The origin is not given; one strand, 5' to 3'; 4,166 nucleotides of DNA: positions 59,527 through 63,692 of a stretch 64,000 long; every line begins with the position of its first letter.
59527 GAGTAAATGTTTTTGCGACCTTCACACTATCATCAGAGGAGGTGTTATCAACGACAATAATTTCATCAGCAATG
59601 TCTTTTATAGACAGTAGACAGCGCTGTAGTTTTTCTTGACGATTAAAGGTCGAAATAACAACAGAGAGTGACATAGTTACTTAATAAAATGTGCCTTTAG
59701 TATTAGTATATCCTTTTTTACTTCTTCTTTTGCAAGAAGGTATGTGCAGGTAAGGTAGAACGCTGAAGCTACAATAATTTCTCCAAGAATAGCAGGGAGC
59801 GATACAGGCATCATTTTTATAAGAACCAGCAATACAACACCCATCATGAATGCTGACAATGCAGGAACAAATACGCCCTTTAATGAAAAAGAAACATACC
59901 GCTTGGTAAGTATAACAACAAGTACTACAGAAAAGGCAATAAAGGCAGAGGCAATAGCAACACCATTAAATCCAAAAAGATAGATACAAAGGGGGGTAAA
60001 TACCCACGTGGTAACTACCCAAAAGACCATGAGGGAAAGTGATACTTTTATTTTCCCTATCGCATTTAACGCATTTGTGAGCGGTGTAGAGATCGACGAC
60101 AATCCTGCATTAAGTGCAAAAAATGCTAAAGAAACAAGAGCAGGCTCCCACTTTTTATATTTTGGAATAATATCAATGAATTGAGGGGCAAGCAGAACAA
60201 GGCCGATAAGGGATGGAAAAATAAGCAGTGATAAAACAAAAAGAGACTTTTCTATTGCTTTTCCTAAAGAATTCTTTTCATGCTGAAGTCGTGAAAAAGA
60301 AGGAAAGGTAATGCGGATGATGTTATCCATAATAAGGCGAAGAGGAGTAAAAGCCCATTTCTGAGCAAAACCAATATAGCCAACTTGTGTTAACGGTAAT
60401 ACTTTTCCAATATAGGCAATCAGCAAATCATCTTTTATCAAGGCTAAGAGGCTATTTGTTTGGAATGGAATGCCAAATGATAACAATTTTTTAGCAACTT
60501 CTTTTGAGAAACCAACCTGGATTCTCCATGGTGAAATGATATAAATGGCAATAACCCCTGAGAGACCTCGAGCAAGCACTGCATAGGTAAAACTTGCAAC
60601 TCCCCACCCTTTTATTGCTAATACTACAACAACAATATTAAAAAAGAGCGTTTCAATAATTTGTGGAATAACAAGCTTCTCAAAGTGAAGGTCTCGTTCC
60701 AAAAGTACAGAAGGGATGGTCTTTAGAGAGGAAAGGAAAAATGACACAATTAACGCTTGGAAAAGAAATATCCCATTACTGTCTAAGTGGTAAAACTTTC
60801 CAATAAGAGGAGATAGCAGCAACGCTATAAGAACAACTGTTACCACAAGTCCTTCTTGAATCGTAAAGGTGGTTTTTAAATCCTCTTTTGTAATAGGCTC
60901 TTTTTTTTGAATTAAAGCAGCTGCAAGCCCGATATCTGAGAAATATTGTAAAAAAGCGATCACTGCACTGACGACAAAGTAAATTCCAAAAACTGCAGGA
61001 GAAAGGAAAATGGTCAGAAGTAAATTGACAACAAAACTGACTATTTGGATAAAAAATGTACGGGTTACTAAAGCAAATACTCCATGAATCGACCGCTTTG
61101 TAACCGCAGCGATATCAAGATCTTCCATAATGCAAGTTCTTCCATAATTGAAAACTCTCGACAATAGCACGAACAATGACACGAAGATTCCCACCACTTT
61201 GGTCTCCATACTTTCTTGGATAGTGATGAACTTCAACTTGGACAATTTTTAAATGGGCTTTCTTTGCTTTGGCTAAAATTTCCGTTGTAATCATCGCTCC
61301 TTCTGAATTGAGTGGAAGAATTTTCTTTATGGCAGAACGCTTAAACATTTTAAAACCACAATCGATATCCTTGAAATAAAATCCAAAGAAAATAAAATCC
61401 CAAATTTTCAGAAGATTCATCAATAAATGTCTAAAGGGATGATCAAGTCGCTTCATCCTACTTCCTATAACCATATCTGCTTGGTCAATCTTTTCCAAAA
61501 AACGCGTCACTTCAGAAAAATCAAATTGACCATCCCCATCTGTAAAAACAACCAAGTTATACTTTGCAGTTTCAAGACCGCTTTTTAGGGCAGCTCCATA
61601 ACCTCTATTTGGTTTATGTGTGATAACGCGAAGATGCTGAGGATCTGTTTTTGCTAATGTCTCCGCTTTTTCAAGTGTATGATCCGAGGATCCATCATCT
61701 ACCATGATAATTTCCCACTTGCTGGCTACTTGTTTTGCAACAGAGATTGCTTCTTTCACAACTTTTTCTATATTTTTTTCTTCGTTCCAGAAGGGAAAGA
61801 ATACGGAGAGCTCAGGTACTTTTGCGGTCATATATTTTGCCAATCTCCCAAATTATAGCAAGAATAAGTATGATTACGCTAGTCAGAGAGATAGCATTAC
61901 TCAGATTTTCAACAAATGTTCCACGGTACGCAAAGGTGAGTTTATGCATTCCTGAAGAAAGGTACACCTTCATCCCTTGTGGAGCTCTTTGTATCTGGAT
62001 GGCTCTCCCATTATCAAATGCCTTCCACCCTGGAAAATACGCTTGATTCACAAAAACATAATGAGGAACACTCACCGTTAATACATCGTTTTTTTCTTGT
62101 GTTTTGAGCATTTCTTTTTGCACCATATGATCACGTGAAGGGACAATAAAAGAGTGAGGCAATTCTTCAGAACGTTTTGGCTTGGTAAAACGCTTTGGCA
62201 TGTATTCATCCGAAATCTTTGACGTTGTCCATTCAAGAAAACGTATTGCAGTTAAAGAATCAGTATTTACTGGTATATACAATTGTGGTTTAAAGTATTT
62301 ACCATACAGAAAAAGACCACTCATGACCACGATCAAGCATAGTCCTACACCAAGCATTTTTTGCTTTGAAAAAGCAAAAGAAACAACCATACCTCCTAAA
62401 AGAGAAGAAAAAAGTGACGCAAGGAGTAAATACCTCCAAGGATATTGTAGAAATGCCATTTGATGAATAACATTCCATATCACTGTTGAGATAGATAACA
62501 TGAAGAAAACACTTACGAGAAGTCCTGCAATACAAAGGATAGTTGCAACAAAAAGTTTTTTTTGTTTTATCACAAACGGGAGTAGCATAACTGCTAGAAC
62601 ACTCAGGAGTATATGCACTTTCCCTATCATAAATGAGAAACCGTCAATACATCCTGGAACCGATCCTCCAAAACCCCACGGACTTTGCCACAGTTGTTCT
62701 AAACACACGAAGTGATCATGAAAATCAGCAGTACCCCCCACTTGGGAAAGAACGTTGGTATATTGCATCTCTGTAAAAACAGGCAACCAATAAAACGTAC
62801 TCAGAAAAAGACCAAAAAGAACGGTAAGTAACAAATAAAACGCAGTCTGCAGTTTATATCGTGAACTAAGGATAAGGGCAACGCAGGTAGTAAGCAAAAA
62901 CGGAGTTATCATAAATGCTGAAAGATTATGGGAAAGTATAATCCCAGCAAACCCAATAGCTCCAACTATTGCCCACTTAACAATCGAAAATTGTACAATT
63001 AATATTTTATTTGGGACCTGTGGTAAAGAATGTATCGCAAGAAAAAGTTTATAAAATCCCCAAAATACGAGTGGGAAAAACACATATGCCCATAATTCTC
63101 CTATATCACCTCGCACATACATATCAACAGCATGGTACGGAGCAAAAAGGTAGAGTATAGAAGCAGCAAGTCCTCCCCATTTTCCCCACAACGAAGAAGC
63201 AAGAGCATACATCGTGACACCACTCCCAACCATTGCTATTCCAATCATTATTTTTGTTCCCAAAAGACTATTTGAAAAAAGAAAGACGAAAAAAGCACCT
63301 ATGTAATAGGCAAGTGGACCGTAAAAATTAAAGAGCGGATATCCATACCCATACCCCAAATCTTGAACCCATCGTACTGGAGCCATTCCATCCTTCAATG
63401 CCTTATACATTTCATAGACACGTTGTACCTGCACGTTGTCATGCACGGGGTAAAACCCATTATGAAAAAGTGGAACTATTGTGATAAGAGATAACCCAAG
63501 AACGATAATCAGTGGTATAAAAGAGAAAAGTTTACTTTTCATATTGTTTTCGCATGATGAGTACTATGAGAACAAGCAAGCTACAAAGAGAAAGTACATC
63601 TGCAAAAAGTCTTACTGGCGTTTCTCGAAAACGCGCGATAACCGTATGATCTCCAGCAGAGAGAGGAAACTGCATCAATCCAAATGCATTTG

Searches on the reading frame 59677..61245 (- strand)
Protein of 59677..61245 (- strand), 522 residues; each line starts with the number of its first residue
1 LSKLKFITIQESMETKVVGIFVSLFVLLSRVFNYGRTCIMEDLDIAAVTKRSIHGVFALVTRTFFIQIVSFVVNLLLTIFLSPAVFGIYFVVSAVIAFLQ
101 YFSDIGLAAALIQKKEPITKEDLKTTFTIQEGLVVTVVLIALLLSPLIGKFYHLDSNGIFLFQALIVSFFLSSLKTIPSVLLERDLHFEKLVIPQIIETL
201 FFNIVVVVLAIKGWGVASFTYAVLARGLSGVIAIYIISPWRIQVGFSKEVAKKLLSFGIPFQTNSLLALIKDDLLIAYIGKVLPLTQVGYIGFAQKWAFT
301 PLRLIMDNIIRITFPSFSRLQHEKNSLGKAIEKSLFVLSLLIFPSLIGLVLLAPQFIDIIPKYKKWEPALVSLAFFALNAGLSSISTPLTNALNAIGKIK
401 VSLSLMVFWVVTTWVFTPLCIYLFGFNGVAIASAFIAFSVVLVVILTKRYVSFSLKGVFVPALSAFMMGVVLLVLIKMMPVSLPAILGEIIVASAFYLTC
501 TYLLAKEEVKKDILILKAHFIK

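Call 12: search_protein_families(library=pfam, proteins=[window:59677-61245:-], max_evalue=0.001)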
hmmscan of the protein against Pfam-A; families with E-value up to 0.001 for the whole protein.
window:59677-61245:- (522 aa): 2 families
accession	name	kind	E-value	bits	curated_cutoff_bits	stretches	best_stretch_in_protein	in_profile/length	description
PF13440.11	Polysacc_synt_3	-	6.3e-52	177.1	23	1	77-360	2-283/293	Polysaccharide biosynthesis protein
PF01943.22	Polysacc_synt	-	1.9e-21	77.1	28.2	1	54-321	3-274/274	Polysaccharide biosynthesis protein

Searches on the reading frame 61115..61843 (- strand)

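Call 24: search_protein_families(library=pfam, proteins=[window:61115-61843:-], max_evalue=0.001)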
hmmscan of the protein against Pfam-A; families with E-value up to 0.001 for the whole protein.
window:61115-61843:- (242 aa): 3 families
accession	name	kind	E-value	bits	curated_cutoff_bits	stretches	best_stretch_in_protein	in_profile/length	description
PF00535.33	Glycos_transf_2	-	4.3e-28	98.8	23.3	1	13-175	1-167/168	Glycosyl transferase family 2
PF10111.15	Glyco_tranf_2_2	-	7.3e-08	32.7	27.3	1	13-107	1-94/276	Glycosyltransferase like family 2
PF13641.12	Glyco_tranf_2_3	-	4.1e-07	30.7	27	1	10-194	1-175/230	Glycosyltransferase like family 2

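Call 25: search_protein_families(library=ncbifam, proteins=[window:61115-61843:-], max_evalue=0.00001)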
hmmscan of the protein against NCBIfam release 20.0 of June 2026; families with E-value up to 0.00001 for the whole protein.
window:61115-61843:- (242 aa): 19 families
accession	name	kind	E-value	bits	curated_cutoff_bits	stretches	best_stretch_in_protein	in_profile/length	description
NF007986.1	PRK10714.1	equivalog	5.8e-23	81.4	529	1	7-223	3-216/316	undecaprenyl-phosphate 4-deoxy-4-formamido-L-arabinose transferase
TIGR04182.1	glyco_TIGR04182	equivalog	2.8e-20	72.9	325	1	12-213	2-196/293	S-layer glycoprotein N-glycosyltransferase AglJ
NF047588.1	GlcsyltransPgfSStrep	equivalog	1.6e-19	70.2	500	1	12-179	3-171/308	glycosyltransferase PgfS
TIGR03937.1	PgaC_IcaA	equivalog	1.2e-18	67.3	422.3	1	5-120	40-151/407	poly-beta-1,6-N-acetyl-D-glucosamine synthase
NF047683.1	TeichurnBiosyTuaG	equivalog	1.2e-15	57.9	400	1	5-120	1-112/252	teichuronic acid biosynthesis protein TuaG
NF058614.1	PPMAGASynPpgS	equivalog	3.1e-14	53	370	1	14-219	4-208/226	polyprenyl-phospho-N-acetylgalactosaminyl synthase PpgS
NF041391.1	DPhHxTase_Halo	equivalog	8.6e-14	51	375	1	19-209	4-185/213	dolichyl-phosphate hexose transferase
NF007482.0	PRK10073.1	equivalog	1e-13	51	423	1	6-116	2-107/334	glycosyltransferase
NF053739.1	GlytfEpsEBac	equivalog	2.5e-13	49.7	450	1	11-134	2-124/265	glycosyltransferase EpsE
NF041875.1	EPS_EpsD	equivalog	1.4e-12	47.7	370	1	12-121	1-106/325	exopolysaccharide biosynthesis glycosyltransferase EpsD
TIGR03469.1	HpnB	hypoth_equivalog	1.5e-11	44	379.25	1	7-153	41-191/386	hopene-associated glycosyltransferase HpnB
NF010496.0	PRK13915.1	equivalog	3.6e-11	42.7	262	1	11-104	32-126/307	glucosyl-3-phosphoglycerate synthase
TIGR03965.1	mycofact_glyco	equivalog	5.9e-11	41.9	280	1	8-104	72-164/467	mycofactocin biosynthesis glycosyltransferase MftF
TIGR04283.1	glyco_like_mftF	equivalog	4.4e-10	39.5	182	1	12-127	1-105/221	TIGR04283 family arsenosugar biosynthesis glycosyltransferase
NF038302.1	EPS_HpsE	equivalog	9.1e-09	34.7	300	1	11-107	2-99/307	hormogonium polysaccharide biosynthesis glycosyltransferase HpsE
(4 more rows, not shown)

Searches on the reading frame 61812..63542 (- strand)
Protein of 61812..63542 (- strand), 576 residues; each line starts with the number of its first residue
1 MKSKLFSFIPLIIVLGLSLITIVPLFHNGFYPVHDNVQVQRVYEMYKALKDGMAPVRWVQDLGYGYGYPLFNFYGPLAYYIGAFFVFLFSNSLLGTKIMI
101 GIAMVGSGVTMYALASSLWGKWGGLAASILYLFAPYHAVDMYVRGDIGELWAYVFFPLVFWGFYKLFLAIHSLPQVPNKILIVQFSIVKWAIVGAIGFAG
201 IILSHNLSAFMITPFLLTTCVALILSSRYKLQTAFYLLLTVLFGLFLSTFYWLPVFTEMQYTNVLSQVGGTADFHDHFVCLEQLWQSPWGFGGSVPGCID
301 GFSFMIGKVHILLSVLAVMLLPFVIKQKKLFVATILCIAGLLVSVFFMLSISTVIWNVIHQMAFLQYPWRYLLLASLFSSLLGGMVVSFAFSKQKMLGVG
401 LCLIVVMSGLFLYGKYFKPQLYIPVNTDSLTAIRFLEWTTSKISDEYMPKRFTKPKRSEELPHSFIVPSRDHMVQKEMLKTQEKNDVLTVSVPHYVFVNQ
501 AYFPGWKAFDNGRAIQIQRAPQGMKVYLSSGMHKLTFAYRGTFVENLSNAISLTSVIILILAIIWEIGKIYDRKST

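Call 12: search_protein_families(library=pfam, proteins=[window:61812-63542:-], max_evalue=0.001)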
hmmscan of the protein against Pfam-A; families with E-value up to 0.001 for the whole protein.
window:61812-63542:- (576 aa): 1 family
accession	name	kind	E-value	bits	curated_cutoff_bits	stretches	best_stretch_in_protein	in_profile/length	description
PF10131.15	PTPS_related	-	0.00025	20.1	26.4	0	71-441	1-328/621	6-pyruvoyl-tetrahydropterin synthase related domain; membrane protein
